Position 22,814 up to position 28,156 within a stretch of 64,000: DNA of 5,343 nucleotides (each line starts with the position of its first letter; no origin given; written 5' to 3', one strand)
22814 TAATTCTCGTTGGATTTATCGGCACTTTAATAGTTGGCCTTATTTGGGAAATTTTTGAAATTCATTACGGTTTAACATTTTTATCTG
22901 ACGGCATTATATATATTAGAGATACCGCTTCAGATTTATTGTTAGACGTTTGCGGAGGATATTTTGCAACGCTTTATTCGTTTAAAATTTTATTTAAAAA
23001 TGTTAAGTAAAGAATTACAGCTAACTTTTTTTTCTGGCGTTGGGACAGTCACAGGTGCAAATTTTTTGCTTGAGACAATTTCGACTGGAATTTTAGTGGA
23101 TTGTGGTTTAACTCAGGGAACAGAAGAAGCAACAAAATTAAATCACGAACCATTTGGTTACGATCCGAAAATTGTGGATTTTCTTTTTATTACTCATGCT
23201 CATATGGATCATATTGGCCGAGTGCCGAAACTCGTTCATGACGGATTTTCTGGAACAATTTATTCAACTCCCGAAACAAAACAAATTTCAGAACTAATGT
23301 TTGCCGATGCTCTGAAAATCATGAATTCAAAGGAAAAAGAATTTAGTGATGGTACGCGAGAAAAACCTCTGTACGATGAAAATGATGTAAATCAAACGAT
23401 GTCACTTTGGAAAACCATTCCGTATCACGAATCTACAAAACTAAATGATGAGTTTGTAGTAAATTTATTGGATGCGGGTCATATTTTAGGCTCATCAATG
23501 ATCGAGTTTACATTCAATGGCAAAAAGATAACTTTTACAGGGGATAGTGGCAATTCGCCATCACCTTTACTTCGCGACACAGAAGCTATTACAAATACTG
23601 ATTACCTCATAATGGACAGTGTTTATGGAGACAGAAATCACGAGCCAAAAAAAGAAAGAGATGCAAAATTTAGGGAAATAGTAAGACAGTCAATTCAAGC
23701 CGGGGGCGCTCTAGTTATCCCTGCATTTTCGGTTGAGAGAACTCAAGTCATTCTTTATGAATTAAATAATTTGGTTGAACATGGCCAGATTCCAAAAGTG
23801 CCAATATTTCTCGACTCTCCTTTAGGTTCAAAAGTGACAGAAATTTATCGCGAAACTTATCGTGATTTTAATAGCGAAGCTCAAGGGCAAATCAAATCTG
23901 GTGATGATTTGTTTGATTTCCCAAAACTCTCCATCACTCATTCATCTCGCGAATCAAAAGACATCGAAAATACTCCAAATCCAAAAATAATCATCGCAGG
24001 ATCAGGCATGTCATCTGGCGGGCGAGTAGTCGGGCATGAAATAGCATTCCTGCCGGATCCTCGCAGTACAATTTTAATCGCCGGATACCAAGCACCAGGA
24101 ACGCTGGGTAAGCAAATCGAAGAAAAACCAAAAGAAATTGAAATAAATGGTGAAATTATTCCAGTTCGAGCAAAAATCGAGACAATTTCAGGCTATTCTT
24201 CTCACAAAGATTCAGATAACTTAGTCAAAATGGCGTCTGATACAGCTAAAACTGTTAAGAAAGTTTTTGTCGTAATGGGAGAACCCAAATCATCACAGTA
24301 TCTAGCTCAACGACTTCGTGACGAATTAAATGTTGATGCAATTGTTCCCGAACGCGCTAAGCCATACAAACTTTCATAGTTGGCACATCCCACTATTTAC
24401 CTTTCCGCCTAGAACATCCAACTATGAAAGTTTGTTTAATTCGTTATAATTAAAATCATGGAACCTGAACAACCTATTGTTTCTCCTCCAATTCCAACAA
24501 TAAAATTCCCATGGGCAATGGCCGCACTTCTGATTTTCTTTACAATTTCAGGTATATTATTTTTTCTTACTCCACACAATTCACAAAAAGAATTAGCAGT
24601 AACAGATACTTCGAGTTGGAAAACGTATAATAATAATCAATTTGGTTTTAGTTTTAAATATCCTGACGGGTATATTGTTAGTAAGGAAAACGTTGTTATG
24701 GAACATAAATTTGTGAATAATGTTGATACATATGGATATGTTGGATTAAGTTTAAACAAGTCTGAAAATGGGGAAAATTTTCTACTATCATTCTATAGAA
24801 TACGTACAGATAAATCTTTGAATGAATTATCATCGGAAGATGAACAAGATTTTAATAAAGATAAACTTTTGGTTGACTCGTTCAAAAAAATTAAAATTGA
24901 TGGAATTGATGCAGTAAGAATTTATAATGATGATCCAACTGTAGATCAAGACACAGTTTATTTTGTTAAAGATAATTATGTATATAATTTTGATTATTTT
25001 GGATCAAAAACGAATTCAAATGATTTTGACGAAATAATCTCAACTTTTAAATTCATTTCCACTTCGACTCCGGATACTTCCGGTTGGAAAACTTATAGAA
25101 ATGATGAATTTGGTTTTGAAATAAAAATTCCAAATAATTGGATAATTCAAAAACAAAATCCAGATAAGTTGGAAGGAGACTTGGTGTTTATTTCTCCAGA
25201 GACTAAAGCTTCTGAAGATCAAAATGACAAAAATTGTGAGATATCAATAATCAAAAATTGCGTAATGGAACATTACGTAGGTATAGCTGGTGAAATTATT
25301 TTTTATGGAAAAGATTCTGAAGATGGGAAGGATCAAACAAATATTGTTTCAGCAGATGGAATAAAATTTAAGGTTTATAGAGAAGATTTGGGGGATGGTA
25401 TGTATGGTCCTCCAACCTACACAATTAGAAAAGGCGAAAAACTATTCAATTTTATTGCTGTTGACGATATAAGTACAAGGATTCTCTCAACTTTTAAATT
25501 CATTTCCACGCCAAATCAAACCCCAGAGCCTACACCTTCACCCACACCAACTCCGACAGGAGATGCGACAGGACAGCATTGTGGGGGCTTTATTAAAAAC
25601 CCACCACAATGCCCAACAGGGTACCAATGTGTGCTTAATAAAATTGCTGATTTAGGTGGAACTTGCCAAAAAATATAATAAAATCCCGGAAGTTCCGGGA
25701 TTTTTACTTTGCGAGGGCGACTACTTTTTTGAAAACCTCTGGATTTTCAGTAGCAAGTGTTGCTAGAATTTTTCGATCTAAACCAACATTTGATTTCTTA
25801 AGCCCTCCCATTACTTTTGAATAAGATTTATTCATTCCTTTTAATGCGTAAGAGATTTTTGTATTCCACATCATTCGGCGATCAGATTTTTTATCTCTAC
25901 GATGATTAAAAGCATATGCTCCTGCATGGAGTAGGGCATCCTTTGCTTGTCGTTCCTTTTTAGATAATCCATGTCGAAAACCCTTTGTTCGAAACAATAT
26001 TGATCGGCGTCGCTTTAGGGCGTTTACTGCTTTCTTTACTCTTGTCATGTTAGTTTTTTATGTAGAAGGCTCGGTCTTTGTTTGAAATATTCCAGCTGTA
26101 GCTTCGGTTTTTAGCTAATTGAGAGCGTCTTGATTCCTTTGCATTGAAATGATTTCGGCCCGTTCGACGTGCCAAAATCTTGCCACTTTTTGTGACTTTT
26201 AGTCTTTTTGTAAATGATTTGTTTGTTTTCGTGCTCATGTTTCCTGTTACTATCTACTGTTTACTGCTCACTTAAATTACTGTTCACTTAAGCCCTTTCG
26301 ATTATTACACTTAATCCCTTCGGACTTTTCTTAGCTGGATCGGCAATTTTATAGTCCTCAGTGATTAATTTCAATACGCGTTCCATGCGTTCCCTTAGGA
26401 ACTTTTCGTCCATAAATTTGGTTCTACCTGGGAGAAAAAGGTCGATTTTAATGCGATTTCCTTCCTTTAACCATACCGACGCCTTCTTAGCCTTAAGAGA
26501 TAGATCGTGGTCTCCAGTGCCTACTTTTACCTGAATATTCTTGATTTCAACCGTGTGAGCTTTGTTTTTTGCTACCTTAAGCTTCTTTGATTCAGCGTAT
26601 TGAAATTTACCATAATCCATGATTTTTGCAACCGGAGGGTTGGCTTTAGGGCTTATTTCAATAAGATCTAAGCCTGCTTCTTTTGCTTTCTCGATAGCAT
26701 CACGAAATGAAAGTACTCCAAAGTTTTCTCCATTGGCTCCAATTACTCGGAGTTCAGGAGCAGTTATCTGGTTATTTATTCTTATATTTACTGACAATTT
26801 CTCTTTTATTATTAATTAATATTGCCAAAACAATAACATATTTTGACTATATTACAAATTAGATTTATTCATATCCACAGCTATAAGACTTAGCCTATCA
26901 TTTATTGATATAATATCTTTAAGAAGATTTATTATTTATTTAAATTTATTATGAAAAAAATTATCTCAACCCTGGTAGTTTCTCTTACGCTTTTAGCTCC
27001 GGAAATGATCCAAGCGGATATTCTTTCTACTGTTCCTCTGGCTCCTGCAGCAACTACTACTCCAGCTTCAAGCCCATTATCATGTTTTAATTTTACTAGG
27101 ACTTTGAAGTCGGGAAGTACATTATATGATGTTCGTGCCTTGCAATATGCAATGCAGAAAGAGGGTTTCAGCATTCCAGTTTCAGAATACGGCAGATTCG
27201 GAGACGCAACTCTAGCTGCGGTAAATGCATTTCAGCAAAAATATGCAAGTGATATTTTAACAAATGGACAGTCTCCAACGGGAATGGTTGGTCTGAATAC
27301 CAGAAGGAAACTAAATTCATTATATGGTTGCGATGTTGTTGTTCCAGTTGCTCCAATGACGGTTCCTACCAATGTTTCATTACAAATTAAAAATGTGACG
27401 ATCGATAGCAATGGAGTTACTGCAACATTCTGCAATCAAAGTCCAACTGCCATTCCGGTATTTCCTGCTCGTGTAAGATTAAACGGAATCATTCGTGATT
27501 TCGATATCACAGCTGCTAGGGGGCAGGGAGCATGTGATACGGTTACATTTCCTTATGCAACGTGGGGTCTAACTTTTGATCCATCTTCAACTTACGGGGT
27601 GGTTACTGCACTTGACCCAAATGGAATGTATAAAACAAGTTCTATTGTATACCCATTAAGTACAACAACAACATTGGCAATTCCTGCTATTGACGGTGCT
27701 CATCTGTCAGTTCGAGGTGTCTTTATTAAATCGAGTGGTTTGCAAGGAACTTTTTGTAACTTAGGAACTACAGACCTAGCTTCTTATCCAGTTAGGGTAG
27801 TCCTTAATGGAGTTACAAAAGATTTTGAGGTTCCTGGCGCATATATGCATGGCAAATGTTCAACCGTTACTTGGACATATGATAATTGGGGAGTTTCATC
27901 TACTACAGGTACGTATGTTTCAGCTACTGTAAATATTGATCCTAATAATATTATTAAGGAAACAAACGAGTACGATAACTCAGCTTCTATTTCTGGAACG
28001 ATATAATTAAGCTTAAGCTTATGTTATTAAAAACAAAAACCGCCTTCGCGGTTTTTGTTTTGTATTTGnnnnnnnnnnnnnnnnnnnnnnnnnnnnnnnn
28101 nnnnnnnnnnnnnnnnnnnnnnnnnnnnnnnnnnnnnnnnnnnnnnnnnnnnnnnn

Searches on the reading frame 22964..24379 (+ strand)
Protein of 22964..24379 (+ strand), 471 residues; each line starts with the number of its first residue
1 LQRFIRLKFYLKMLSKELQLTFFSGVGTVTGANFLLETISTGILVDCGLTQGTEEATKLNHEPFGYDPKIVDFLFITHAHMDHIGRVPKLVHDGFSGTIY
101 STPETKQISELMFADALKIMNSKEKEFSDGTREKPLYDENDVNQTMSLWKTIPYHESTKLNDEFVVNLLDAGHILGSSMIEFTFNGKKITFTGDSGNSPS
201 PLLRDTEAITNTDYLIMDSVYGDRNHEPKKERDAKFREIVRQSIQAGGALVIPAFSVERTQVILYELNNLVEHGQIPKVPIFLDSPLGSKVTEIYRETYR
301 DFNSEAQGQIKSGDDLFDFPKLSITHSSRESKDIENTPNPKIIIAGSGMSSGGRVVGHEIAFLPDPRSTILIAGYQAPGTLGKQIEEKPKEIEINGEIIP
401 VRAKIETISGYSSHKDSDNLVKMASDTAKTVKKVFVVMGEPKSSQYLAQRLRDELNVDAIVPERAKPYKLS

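Call 61: search_protein_families(library=pfam, proteins=[window:22964-24379:+], max_evalue=0.0001)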
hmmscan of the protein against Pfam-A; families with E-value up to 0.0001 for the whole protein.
window:22964-24379:+ (471 aa): 5 families
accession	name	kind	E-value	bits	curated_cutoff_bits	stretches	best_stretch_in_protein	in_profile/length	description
PF10996.14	Beta-Casp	-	1.5e-33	116.3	27.7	1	260-385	1-120/120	Beta-Casp domain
PF07521.17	RMMBL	-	2.8e-11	43.7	21.6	1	399-462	2-63/63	Zn-dependent metallo-hydrolase RNA specificity domain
PF00753.33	Lactamase_B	-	4.7e-10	40.2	22.7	1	35-206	10-161/196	Metallo-beta-lactamase superfamily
PF16661.11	Lactamase_B_6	-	8.3e-08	32.3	27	1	36-192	2-159/193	Metallo-beta-lactamase superfamily domain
PF12706.13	Lactamase_B_2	-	3.3e-07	30.5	27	1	43-223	3-169/200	Beta-lactamase superfamily domain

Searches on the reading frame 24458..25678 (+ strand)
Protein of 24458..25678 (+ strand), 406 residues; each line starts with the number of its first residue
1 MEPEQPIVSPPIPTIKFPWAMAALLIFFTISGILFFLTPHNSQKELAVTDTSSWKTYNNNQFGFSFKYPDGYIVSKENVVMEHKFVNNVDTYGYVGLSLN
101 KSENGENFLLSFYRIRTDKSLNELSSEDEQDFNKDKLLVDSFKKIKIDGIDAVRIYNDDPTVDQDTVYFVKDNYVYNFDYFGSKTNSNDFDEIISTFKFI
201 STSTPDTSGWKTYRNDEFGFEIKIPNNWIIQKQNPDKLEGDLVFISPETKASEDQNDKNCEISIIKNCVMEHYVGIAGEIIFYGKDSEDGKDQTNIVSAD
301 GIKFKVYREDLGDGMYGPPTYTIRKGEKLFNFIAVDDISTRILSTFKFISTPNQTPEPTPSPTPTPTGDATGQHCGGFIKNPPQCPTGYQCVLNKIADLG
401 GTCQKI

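Call 61: search_protein_families(library=pfam, proteins=[window:24458-25678:+], max_evalue=0.0001)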
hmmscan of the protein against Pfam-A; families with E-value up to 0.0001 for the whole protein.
window:24458-25678:+ (406 aa): 1 family
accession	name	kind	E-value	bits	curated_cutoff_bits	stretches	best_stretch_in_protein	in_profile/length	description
PF18933.6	PsbP_2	-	9.3e-11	42.5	27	1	48-199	37-184/184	PsbP-like protein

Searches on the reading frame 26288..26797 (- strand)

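Call 62: search_protein_families(library=pfam, proteins=[window:26288-26797:-], max_evalue=0.0001)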
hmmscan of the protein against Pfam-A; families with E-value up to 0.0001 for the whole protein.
window:26288-26797:- (169 aa): 2 families
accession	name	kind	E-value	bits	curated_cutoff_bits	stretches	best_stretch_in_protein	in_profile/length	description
PF05198.21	IF3_N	-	3.1e-30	104.6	26.9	1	7-74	1-68/70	Translation initiation factor IF-3, N-terminal domain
PF00707.27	IF3_C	-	1.4e-11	44.6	34.8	1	83-166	1-83/86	Translation initiation factor IF-3, C-terminal domain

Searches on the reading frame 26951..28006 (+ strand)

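Call 61: search_protein_families(library=pfam, proteins=[window:26951-28006:+], max_evalue=0.0001)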
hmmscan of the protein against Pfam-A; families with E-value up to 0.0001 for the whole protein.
window:26951-28006:+ (351 aa): 2 families
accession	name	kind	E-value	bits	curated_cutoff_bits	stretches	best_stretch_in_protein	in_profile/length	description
PF01471.23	PG_binding_1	-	6.3e-07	29.9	23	1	60-121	4-57/57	Putative peptidoglycan binding domain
PF07705.17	CARDB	-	7.1e-07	29.8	22.7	1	268-345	27-99/101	CARDB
